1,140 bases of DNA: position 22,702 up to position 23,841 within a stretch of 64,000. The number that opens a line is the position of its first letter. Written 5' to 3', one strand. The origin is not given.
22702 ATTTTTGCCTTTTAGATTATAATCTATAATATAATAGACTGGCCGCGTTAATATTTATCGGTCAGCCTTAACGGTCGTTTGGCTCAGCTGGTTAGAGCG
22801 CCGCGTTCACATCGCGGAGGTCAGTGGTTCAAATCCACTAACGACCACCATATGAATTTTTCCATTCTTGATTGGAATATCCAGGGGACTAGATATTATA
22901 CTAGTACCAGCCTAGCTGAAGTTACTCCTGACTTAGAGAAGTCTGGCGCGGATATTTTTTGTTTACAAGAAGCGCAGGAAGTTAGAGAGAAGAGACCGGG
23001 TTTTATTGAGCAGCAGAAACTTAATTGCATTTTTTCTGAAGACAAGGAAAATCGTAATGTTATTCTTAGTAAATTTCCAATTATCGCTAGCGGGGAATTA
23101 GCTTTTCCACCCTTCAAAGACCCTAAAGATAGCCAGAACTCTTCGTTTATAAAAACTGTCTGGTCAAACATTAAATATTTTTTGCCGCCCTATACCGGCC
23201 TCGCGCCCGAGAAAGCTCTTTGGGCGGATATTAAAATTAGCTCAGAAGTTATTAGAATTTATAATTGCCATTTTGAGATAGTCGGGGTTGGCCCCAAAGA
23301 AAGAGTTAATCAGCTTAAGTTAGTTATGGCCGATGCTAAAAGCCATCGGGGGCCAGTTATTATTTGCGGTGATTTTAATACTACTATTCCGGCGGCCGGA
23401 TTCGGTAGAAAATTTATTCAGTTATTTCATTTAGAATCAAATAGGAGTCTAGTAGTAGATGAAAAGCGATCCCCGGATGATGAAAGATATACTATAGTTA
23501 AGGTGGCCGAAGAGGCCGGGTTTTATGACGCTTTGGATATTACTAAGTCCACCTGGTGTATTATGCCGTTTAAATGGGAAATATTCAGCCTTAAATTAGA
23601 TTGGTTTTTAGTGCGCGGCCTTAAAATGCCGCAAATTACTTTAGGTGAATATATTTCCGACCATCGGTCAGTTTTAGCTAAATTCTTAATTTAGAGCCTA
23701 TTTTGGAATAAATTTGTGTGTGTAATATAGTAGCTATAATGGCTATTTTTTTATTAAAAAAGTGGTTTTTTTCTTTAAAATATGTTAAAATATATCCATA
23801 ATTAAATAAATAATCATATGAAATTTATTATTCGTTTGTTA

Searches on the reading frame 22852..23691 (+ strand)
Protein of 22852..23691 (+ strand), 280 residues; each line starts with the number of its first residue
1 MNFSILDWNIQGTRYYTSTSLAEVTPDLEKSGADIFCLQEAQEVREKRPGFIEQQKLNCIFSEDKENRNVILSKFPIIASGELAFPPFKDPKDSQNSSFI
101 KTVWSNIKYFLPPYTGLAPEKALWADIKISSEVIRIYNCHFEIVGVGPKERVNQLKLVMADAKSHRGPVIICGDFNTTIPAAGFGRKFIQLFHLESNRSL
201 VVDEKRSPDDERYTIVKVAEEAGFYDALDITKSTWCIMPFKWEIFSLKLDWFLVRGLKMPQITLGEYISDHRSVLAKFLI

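Call 8: search_protein_families(library=pfam, proteins=[window:22852-23691:+], max_evalue=1)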
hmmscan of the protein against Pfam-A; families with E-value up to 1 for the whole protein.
window:22852-23691:+ (280 aa): 3 families
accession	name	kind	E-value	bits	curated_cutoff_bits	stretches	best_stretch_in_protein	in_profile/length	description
PF03372.29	Exo_endo_phos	-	5.4e-14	52.9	24.5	1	8-271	3-225/225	Endonuclease/Exonuclease/phosphatase family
PF14529.12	Exo_endo_phos_2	-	0.095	13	27.4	1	151-178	17-42/117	Endonuclease-reverse transcriptase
PF22669.2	Exo_endo_phos2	-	0.11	12.4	27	1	122-179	117-181/288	Endonuclease/Exonuclease/phosphatase family 2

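Call 20: search_protein_families(library=padloc, proteins=[window:22852-23691:+], max_evalue=1)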
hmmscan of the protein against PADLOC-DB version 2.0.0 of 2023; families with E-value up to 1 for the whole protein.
window:22852-23691:+ (280 aa): 0 families

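Call 21: search_protein_families(library=ncbifam, proteins=[window:22852-23691:+], max_evalue=1)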
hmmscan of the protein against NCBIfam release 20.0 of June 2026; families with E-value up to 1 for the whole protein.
window:22852-23691:+ (280 aa): 6 families
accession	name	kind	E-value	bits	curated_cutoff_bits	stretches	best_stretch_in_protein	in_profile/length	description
NF003842.0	PRK05421.1-4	equivalog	1.2e-11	44.5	144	3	146-177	156-187/259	endonuclease/exonuclease/phosphatase family protein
NF003840.0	PRK05421.1-2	equivalog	1.8e-06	27.2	163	1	119-177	152-211/282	endonuclease/exonuclease/phosphatase family protein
TIGR00195.1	exoDNase_III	equivalog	5.4e-06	26.2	182.55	1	5-71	3-66/254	exodeoxyribonuclease III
TIGR00633.1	xth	equivalog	3.2e-05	23.6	99.05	1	5-63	3-59/255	exodeoxyribonuclease III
NF003841.0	PRK05421.1-3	equivalog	0.00017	21.1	223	1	138-178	153-193/261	endonuclease/exonuclease/phosphatase family protein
NF003839.0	PRK05421.1-1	equivalog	0.028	13.8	260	1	138-232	154-241/266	endonuclease/exonuclease/phosphatase family protein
